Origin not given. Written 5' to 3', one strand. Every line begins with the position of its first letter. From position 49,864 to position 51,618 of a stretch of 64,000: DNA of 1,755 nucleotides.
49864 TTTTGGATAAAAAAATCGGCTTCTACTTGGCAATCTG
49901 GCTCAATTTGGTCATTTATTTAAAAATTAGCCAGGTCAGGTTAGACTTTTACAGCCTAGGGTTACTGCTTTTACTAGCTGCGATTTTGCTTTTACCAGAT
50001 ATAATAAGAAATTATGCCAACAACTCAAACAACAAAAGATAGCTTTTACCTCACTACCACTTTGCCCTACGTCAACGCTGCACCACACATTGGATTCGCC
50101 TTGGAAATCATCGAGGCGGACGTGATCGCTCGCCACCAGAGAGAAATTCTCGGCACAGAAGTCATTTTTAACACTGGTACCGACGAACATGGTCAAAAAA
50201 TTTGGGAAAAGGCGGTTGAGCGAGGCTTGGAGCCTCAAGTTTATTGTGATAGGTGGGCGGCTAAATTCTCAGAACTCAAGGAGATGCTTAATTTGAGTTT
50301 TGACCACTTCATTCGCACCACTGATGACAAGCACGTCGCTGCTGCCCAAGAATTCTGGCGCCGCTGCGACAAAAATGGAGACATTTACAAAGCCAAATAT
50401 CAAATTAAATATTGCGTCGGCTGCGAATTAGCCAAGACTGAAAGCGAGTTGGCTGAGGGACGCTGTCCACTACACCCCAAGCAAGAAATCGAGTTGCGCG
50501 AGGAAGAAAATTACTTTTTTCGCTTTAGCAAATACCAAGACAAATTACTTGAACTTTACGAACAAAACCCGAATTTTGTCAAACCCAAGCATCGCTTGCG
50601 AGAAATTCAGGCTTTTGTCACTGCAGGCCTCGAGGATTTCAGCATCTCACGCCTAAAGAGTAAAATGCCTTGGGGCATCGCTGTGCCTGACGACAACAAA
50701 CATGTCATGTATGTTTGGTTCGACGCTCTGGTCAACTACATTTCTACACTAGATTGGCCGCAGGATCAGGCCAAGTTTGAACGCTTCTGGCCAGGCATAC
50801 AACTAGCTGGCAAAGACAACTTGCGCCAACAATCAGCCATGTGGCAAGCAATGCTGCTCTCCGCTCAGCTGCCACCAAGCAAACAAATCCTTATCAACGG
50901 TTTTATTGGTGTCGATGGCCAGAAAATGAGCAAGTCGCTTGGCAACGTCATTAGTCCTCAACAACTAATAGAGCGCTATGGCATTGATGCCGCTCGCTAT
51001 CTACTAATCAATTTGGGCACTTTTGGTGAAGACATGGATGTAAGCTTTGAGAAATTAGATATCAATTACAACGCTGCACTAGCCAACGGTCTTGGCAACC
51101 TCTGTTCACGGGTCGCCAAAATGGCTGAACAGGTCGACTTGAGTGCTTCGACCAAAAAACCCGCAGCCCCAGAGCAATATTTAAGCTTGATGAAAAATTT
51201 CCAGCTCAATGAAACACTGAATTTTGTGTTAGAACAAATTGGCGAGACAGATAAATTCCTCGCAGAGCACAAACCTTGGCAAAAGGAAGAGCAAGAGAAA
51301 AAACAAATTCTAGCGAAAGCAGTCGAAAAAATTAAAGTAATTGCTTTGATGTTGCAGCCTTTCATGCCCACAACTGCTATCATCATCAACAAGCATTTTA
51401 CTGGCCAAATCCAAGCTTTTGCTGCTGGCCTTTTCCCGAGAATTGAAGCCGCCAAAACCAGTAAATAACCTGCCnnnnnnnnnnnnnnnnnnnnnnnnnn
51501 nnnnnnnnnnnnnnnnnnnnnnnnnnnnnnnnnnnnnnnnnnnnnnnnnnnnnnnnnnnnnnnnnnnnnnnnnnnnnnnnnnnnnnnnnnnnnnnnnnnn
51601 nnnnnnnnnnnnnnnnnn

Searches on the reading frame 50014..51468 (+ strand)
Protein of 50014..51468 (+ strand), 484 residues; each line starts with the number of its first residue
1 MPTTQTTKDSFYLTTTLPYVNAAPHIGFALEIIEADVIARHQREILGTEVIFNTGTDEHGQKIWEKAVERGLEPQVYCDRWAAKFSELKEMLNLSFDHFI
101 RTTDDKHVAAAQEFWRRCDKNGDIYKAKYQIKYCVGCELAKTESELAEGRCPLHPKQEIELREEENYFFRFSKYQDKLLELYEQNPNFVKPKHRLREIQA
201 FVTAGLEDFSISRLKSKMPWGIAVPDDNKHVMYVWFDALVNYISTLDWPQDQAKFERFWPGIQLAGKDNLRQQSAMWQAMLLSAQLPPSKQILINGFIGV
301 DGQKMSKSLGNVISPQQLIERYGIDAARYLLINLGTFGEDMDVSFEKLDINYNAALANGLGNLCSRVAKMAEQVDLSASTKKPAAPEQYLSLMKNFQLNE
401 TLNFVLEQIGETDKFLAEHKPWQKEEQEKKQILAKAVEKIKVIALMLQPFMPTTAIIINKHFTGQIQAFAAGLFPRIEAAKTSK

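Call 27: find_encoding_contigs(protein=window:50014-51468:+, flank=10000, max_places=1)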
Protein window:50014-51468:+ (484 aa): 3 contigs read that carry it; 1 place shown.
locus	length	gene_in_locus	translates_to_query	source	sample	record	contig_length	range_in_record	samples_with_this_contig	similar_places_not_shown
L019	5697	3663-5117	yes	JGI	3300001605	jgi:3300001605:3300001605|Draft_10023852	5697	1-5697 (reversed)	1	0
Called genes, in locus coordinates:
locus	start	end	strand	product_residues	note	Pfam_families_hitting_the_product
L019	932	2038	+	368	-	-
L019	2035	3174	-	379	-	PF02646:RmuC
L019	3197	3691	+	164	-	-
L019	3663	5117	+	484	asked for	PF00133:tRNA-synt_1, PF09334:tRNA-synt_1g, PF00133:tRNA-synt_1, PF01406:tRNA-synt_1e (weak)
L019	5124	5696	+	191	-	?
